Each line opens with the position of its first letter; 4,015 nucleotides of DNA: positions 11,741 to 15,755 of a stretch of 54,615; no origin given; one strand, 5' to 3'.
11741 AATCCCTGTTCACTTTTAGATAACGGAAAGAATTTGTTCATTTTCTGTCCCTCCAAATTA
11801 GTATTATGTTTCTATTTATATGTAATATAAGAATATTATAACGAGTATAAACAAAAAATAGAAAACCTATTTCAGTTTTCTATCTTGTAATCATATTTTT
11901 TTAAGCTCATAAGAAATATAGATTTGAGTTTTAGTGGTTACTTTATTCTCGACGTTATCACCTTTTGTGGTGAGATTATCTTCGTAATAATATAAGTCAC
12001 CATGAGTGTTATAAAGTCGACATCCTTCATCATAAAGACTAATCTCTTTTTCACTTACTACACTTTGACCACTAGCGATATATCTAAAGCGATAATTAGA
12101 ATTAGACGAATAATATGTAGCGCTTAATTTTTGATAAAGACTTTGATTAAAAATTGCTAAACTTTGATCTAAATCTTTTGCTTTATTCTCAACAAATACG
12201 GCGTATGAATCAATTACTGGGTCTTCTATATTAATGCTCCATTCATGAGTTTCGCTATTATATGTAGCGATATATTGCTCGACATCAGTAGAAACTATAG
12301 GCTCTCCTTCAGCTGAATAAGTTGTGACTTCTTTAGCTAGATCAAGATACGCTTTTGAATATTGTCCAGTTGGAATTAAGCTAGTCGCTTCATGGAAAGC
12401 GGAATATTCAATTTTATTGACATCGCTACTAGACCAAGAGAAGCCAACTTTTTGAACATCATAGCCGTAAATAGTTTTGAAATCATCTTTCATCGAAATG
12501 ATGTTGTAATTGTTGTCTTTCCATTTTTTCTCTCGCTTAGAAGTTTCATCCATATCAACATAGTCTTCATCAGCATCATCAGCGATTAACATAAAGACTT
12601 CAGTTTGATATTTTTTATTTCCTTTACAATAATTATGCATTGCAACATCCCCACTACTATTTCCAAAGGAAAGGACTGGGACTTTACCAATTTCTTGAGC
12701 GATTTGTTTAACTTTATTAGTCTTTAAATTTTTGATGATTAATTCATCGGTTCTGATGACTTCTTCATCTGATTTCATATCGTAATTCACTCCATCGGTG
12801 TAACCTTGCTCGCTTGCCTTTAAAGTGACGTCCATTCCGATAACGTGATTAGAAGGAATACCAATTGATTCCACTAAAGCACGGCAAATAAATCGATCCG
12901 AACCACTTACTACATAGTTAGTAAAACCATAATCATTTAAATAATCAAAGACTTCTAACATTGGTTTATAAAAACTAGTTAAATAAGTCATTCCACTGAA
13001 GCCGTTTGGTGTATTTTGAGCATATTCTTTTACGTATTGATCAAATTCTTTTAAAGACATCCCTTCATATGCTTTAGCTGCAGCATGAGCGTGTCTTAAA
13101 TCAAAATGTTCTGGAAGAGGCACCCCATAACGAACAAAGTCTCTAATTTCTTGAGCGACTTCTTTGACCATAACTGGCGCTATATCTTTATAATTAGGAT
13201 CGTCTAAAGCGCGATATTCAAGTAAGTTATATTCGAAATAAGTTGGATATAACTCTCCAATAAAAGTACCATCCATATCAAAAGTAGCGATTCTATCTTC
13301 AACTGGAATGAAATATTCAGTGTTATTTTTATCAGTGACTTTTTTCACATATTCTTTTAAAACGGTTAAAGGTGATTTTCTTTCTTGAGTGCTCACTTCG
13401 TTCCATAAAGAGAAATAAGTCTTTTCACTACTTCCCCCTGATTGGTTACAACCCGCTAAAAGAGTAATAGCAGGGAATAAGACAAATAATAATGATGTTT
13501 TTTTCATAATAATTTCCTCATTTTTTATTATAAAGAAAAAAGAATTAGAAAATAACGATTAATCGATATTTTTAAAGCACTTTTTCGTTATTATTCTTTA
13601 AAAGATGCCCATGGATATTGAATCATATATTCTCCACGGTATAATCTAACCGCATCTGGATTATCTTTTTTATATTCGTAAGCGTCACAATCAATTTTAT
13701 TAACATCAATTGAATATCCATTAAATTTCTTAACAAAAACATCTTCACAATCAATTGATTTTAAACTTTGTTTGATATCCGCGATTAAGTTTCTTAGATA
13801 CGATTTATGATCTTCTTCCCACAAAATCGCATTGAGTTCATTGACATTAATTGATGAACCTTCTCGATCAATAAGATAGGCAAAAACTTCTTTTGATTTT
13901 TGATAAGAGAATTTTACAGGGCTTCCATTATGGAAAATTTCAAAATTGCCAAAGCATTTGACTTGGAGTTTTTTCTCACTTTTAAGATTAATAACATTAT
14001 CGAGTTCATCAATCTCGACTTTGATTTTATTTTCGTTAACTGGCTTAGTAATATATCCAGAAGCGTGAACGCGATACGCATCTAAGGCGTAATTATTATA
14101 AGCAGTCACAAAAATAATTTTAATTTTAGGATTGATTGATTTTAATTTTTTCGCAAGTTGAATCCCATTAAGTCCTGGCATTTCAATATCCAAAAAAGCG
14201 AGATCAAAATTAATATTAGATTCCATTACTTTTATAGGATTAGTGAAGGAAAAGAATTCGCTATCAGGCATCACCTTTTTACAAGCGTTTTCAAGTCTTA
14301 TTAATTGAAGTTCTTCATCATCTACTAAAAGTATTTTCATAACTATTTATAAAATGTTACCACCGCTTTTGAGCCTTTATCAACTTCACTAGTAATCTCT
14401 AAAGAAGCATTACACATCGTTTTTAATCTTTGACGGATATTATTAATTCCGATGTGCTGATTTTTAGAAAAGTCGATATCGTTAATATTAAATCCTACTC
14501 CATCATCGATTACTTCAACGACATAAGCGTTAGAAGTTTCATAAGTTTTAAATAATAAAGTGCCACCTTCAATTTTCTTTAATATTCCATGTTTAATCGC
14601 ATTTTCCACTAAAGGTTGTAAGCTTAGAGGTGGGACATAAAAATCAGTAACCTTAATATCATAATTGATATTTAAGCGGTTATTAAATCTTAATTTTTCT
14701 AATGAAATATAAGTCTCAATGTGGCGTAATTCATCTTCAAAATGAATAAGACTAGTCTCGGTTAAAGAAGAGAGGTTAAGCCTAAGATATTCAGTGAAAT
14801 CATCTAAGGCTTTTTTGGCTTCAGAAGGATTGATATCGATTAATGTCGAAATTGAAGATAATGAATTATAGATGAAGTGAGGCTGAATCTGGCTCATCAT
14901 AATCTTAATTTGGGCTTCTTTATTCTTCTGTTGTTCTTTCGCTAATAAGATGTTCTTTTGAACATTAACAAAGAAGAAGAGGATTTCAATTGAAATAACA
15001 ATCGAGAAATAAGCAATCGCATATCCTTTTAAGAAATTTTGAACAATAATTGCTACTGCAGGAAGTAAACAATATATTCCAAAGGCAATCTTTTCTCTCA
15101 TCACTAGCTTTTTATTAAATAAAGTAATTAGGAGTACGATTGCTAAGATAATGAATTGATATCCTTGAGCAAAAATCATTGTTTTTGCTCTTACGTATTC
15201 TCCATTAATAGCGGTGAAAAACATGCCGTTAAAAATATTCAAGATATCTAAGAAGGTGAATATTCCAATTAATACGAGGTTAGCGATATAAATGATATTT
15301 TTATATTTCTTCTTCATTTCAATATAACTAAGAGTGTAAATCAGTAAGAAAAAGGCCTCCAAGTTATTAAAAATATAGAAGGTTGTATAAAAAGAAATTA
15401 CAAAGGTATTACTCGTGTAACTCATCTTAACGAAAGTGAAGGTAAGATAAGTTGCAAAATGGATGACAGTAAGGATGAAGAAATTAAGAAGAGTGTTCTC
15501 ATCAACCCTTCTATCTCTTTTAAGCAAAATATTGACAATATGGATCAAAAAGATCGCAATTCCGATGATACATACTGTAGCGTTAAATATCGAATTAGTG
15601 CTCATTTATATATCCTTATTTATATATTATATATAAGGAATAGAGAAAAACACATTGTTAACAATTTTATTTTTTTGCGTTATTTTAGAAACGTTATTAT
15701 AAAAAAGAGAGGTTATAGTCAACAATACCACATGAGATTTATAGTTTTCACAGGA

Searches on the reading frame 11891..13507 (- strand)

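Call 40: search_protein_families(library=pfam, proteins=[window:11891-13507:-], max_evalue=0.00001)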
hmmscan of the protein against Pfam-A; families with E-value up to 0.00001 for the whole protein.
window:11891-13507:- (538 aa): 0 families

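Call 74: search_protein_families(library=pfam, proteins=[window:11891-13507:-], max_evalue=1)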
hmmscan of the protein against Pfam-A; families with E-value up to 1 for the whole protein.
window:11891-13507:- (538 aa): 3 families
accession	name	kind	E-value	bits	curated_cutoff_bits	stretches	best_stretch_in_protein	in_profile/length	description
PF12710.13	HAD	-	7.9e-05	23.6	27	1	74-290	1-187/189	haloacid dehalogenase-like hydrolase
PF12914.13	SH3_7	-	0.13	12.5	21.3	1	56-83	4-31/47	SH3 domain of SH3b2 type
PF02402.22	Lysis_col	-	0.16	12.3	27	1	2-21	2-23/49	Lysis protein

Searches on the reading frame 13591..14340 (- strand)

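Call 40: search_protein_families(library=pfam, proteins=[window:13591-14340:-], max_evalue=0.00001)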
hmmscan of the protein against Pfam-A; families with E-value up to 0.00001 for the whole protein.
window:13591-14340:- (249 aa): 1 family
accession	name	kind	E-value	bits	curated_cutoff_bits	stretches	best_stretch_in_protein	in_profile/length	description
PF00072.30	Response_reg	-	1.1e-19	71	30.2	1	3-110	1-110/111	Response regulator receiver domain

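Call 74: search_protein_families(library=pfam, proteins=[window:13591-14340:-], max_evalue=1)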
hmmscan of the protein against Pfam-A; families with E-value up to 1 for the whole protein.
window:13591-14340:- (249 aa): 1 family
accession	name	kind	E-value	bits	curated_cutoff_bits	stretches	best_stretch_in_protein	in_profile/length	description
PF00072.30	Response_reg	-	1.1e-19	71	30.2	1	3-110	1-110/111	Response regulator receiver domain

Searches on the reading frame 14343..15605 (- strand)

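Call 40: search_protein_families(library=pfam, proteins=[window:14343-15605:-], max_evalue=0.00001)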
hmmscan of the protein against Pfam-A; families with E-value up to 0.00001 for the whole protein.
window:14343-15605:- (420 aa): 2 families
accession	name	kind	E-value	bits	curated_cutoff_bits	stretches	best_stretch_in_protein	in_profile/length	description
PF06580.19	His_kinase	-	2.1e-21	76.4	25.2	1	231-311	1-81/81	Histidine kinase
PF02518.31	HATPase_c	-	5.4e-07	30.5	26.4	1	329-418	10-107/111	Histidine kinase-, DNA gyrase B-, and HSP90-like ATPase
